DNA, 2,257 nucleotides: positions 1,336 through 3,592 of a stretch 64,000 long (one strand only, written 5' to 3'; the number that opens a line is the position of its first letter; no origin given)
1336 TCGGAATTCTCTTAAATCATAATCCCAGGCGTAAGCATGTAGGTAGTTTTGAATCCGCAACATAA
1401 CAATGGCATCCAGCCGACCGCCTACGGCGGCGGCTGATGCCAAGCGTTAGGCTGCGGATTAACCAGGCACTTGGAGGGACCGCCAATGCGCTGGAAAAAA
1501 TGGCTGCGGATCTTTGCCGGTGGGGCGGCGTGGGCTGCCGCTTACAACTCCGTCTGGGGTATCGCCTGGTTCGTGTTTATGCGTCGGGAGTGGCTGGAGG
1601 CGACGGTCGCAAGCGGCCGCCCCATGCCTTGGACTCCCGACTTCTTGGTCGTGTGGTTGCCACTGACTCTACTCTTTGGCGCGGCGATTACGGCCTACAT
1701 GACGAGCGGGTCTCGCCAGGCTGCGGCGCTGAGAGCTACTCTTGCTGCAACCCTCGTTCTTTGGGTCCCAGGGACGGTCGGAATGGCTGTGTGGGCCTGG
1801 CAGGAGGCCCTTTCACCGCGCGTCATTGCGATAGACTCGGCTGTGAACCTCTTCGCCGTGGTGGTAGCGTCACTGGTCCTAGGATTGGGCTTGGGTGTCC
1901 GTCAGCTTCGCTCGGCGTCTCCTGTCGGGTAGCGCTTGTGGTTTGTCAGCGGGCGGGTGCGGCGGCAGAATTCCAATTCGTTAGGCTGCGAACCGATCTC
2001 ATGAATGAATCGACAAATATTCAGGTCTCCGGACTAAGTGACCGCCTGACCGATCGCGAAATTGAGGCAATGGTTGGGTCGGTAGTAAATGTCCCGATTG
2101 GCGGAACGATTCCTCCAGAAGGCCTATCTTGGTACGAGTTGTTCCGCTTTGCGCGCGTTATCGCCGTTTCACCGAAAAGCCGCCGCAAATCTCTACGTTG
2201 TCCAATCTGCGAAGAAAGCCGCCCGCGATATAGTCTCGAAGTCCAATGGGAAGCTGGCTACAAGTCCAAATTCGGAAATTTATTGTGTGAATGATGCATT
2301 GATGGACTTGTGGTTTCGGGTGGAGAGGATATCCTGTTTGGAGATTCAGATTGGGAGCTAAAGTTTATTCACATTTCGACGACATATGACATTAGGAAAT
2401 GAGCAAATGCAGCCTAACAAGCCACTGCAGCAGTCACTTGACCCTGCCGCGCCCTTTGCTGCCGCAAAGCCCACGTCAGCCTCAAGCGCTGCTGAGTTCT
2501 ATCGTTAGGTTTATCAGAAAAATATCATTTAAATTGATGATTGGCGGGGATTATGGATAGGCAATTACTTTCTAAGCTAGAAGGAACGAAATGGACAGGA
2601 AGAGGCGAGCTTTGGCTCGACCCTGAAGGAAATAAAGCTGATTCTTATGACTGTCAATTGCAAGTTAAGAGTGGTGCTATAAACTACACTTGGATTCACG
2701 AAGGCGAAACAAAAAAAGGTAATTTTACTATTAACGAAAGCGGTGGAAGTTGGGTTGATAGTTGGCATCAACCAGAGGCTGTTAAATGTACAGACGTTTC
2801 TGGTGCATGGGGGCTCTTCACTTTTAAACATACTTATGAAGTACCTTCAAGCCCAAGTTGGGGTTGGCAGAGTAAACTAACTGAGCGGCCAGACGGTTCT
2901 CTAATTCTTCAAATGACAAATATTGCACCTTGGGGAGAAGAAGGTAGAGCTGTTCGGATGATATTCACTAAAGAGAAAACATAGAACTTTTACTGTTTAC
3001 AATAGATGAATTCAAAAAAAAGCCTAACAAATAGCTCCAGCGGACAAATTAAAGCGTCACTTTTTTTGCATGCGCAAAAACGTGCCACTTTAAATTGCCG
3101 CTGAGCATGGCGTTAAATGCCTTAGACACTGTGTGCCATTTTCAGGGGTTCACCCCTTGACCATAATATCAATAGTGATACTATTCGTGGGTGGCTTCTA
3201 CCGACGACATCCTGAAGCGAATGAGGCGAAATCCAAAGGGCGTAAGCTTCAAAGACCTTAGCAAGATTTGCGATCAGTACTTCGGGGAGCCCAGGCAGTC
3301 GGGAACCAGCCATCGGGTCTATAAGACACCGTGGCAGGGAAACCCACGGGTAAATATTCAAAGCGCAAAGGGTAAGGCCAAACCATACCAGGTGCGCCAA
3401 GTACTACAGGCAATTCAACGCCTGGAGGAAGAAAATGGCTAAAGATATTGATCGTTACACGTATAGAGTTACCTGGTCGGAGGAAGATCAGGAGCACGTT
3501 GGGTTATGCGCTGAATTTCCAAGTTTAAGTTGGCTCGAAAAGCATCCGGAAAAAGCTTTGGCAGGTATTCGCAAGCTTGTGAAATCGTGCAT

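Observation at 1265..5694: Integron gene-cassette array (integrase outside the window) abutting ggt/pepQ and the ribosomal superoperon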

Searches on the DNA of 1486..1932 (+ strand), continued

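Call 59: search_with_rna_model(model_id=R3, source=window, filters=off, max_evalue=10, show_alignments=7)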
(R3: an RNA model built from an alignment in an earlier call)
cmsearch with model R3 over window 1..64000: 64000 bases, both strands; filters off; matches with E-value up to 10: 11.
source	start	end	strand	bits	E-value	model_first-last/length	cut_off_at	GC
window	2412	2510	+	56.3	3.9e-12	1-86/86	no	0.6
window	1395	1452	+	55.3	7.1e-12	1-86/86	no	0.62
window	3022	3118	+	51.2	8.1e-11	1-86/86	no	0.43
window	3769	3844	+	35.6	8.7e-07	1-86/86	no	0.68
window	27579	27642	-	13.1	0.56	14-72/86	no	0.69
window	5521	5548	-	11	1.9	1-86/86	no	0.25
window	45425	45454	-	10.6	2.6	1-86/86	no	0.5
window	5639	5694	+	8.9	6.9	1-86/86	no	0.55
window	34723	34758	-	8.7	7.9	1-86/86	no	0.36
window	23202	23238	-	8.5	8.5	12-79/86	no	0.57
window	39937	39973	-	8.5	8.5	12-79/86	no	0.57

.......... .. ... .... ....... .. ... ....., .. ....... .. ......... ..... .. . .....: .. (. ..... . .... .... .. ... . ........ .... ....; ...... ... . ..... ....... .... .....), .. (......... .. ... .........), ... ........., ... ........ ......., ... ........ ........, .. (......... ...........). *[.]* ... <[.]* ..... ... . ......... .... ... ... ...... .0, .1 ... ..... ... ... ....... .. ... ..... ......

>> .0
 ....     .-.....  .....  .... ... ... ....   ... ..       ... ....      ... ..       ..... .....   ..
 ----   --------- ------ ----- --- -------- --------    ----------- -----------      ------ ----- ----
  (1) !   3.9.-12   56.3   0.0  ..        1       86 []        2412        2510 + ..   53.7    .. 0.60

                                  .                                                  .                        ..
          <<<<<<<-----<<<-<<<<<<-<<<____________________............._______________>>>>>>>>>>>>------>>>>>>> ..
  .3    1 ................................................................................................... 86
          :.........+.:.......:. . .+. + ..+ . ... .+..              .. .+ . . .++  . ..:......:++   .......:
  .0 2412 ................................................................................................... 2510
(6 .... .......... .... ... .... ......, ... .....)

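Call 67: search_with_rna_model(model_id=R3, sources=[L162, L163, L164, L165], filters=off, max_evalue=0.1)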
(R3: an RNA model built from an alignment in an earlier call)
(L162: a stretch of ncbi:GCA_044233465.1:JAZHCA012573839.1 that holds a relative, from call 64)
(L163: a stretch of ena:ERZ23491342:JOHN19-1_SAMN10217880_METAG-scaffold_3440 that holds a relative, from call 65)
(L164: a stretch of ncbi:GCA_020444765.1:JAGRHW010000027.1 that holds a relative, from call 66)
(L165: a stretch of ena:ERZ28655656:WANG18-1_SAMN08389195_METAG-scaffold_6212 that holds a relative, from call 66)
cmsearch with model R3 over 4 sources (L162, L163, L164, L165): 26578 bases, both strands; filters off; matches with E-value up to 0.1: 9.
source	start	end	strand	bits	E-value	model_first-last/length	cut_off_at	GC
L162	1054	1150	+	55.1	3.4e-12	1-86/86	no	0.43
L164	536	636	+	39.8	3e-08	1-86/86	no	0.48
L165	3397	3497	+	39.8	3e-08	1-86/86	no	0.48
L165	1235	1309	+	35.1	4.8e-07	1-86/86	no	0.55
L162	454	542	+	30.9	6.1e-06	1-86/86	no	0.55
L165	454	591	+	30.2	9e-06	1-86/86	no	0.59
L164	1672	1741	+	28.4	2.5e-05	1-86/86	no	0.53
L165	4533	4602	+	28.4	2.5e-05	1-86/86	no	0.53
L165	2829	2966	+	16.6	0.03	1-86/86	no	0.64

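Call 73: search_with_rna_model(model_id=R3, sources=[L166, L167, L168, L169, L170], filters=off, max_evalue=1)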
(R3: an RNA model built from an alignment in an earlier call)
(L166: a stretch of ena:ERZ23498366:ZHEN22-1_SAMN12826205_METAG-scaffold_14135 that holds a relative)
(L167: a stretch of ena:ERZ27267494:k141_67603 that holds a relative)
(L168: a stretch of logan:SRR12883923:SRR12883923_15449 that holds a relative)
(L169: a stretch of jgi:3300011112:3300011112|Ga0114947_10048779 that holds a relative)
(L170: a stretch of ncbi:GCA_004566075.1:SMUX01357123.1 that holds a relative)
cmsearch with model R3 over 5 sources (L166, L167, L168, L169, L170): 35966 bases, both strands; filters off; matches with E-value up to 1: 8.
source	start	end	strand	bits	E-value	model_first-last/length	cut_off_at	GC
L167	8649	8704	+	29.3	2.1e-05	1-86/86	no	0.46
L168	6076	6131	+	29.3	2.1e-05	1-86/86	no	0.46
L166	4245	4300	+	22.9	0.00091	1-86/86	no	0.59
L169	1021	1098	+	18.5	0.013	1-86/86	no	0.67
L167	7198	7335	+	15.8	0.065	1-86/86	no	0.46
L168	4625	4762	+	15.8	0.065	1-86/86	no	0.46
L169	1901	1959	-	11.3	0.91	1-86/86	no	0.31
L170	833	891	-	11.3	0.91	1-86/86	no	0.31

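Call 85: search_with_rna_model(model_id=R3, sources=[L177, L178, L176, L172], filters=off, max_evalue=0.5)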
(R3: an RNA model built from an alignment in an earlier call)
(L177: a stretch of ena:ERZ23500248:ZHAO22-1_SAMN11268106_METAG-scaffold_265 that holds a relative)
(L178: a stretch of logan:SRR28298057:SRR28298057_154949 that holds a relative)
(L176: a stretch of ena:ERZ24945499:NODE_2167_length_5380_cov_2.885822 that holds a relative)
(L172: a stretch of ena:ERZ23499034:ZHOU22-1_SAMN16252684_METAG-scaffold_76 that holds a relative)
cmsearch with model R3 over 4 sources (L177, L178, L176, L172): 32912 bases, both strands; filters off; matches with E-value up to 0.5: 19.
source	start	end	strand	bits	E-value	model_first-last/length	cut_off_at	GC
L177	3993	4079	+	66.1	5.8e-15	1-86/86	no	0.66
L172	8392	8490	+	56.3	2e-12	1-86/86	no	0.6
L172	7375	7432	+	55.3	3.6e-12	1-86/86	no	0.62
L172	2331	2416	+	55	4.3e-12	1-86/86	no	0.64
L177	583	681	+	54.2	6.8e-12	1-86/86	no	0.54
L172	4426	4509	+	51.9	2.8e-11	1-86/86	no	0.5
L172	9002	9098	+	51.2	4.2e-11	1-86/86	no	0.43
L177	4558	4656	+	50.7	5.4e-11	1-86/86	no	0.53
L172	882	980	+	48.9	1.6e-10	1-86/86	no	0.52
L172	3241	3304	+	45.9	9.5e-10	1-86/86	no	0.61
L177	2309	2384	+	43.9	3.1e-09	1-86/86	no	0.71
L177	1309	1408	+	43.7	3.6e-09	1-86/86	no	0.51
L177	2935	3034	+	41.5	1.3e-08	1-86/86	no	0.59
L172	3781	3856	+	41.5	1.3e-08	1-86/86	no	0.68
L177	150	249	+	38.7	7.1e-08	1-86/86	no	0.54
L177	3488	3587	+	37.2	1.8e-07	1-86/86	no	0.57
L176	715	790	+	31.8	4.4e-06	1-86/86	no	0.67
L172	9749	9824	+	31.8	4.4e-06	1-86/86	no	0.67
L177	1917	1945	+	17.5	0.021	1-86/86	no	0.48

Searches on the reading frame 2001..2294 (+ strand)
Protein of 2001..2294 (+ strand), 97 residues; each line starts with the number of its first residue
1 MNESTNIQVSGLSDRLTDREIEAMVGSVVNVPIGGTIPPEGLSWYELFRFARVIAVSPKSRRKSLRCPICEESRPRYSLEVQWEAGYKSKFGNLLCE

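Call 6: search_protein_families(library=pfam, proteins=[window:2001-2294:+], max_evalue=0.01)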
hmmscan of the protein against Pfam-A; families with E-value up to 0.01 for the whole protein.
window:2001-2294:+ (97 aa): 0 families

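Call 30: search_protein_families(library=padloc, proteins=[window:2001-2294:+], max_evalue=0.01)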
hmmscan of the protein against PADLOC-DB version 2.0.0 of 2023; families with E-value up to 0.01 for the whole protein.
window:2001-2294:+ (97 aa): 0 families

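Call 54: search_protein_families(library=pfam, proteins=[window:2001-2294:+], max_evalue=5)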
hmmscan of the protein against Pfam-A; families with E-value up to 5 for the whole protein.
window:2001-2294:+ (97 aa): 0 families

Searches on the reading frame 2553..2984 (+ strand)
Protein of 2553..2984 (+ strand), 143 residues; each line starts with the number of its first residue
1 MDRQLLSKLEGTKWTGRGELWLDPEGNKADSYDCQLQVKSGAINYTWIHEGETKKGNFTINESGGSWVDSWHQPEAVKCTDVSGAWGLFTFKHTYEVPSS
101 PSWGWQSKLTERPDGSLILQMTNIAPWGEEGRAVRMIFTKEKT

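Call 6: search_protein_families(library=pfam, proteins=[window:2553-2984:+], max_evalue=0.01)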
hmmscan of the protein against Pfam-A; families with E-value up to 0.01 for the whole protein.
window:2553-2984:+ (143 aa): 1 family
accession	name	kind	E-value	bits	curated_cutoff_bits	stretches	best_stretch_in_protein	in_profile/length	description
PF07617.17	DUF1579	-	0.0091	16.3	25.2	0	3-31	6-33/155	Protein of unknown function (DUF1579)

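Call 30: search_protein_families(library=padloc, proteins=[window:2553-2984:+], max_evalue=0.01)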
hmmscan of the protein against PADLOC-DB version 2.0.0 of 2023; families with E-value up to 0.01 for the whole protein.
window:2553-2984:+ (143 aa): 0 families

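Call 62: search_solved_structures(query=window:2553-2984:+, max_evalue=1)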
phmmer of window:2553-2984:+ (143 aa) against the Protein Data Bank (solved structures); distinct sequences matched with E-value up to 1: 2.
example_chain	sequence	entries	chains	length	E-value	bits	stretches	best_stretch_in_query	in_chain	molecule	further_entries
7t3o_A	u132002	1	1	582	0.55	13.3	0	16-76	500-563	Vesicular glutamate transporter 2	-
7t3n_A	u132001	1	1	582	0.55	13.3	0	16-76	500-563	Vesicular glutamate transporter 2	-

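Call 63: find_homologous_proteins(query=window:2553-2984:+, max_evalue=0.001)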
Query window:2553-2984:+ (143 aa): 366 proteins with E <= 0.001 among 369 candidates; the best 120 are listed.
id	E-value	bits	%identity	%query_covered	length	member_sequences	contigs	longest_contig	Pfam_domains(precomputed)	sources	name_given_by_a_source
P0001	4.0e-91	321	97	100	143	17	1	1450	-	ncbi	-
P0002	2.0e-76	273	78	99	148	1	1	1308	-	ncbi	-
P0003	2.6e-75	269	79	100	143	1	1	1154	-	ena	-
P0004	1.5e-73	264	75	100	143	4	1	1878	-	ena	-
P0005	1.0e-72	261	74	100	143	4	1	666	-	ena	-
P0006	3.2e-72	259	74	98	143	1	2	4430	-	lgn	-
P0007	3.6e-72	259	75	98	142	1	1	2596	-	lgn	-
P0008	1.4e-71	257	75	100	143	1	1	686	-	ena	-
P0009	2.3e-71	257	75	98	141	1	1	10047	-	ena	-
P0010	5.3e-70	252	74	98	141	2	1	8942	-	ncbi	-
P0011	5.6e-70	252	74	99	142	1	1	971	-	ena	-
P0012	1.0e-69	251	72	100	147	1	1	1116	-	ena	-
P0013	2.7e-69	250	69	100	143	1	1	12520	-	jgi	jgi:hypothetical protein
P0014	8.7e-68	245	71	100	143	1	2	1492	-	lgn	-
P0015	5.0e-67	243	71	99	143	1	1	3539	-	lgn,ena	-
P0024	1.6e-63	231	65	100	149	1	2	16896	-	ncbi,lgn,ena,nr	ncbi:MAG: hypothetical protein KDJ38_02945 [Gammaproteobacteria bacterium]|nr:hypothetical protein [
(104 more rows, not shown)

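Call 64: find_encoding_contigs(protein=P0001, flank=5000, max_places=3)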
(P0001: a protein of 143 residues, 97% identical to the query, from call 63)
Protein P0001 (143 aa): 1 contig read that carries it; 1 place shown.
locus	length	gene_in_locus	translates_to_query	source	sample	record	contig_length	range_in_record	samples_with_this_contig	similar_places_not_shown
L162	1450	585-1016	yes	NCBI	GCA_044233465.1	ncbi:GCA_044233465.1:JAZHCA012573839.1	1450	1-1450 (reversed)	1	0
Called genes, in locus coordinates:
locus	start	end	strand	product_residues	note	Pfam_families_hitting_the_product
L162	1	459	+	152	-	?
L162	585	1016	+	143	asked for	-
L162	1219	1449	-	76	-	?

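Call 65: find_encoding_contigs(protein=P0009, flank=6000, max_places=2)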
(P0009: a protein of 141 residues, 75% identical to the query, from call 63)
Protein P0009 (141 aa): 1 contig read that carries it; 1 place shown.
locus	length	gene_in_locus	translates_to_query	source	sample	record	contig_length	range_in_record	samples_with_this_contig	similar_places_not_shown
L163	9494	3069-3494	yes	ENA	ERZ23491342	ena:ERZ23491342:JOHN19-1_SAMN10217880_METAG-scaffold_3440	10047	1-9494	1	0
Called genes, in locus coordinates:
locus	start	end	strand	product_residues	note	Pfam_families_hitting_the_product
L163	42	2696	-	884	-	PF13401:AAA_22 (weak), PF25873:WHD_MalT, PF17874:TPR_MalT, PF00196:GerE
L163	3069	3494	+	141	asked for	-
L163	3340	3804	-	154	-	PF02353:CMAS (weak)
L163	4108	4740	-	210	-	PF17874:TPR_MalT, PF13424:TPR_12 (weak), PF00196:GerE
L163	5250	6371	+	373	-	PF06772:LtrA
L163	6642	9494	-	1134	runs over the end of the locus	?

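Call 66: find_encoding_contigs(protein=P0024, flank=6000, max_places=2)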
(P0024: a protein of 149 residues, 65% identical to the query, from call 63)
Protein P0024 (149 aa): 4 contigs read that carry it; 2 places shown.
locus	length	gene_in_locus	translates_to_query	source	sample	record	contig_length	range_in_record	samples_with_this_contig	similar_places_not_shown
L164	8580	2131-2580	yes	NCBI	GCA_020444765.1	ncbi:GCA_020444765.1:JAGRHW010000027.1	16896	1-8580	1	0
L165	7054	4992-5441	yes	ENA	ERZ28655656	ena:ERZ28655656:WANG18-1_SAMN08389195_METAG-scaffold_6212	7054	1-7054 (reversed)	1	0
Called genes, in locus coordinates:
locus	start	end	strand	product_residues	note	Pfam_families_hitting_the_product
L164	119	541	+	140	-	-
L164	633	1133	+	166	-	-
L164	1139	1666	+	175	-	-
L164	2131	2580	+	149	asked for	-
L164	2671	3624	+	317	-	PF08240:ADH_N, PF00107:ADH_zinc_N, PF13602:ADH_zinc_N_2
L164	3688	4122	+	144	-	-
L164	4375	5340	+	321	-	PF00291:PALP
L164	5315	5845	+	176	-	PF00857:Isochorismatase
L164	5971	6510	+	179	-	PF03473:MOSC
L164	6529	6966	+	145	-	-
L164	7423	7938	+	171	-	PF01243:PNPOx_N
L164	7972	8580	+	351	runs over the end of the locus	PF00350:Dynamin_N (faint), PF03193:RsgA_GTPase, PF00005:ABC_tran, PF01926:MMR_HSR1 (weak)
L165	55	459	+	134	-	-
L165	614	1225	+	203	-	-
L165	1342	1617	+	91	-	-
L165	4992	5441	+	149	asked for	-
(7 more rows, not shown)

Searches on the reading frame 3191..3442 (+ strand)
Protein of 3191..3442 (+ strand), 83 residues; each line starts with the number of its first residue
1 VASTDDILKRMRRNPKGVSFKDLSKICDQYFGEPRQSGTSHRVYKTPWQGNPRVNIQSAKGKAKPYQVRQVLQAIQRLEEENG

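Call 6: search_protein_families(library=pfam, proteins=[window:3191-3442:+], max_evalue=0.01)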
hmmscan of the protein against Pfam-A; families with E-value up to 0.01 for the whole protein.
window:3191-3442:+ (83 aa): 0 families

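Call 9: search_protein_families(library=ncbifam, proteins=[window:3191-3442:+], max_evalue=0.001)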
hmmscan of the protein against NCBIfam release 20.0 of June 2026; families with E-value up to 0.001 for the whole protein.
window:3191-3442:+ (83 aa): 0 families

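Call 30: search_protein_families(library=padloc, proteins=[window:3191-3442:+], max_evalue=0.01)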
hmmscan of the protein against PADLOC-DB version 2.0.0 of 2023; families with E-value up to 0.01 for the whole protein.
window:3191-3442:+ (83 aa): 0 families

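Call 54: search_protein_families(library=pfam, proteins=[window:3191-3442:+], max_evalue=5)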
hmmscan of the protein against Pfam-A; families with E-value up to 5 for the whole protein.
window:3191-3442:+ (83 aa): 3 families
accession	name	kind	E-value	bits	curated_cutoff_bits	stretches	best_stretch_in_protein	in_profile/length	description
PF07927.17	HicA_toxin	-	0.095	13.3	27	1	33-74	15-55/58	HicA toxin of bacterial toxin-antitoxin,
PF13443.12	HTH_26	-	0.13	12.9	22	1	8-28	27-48/63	Cro/C1-type HTH DNA-binding domain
PF18121.7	TFA2_Winged_2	-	0.15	12.2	26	0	3-23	2-23/60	TFA2 Winged helix domain 2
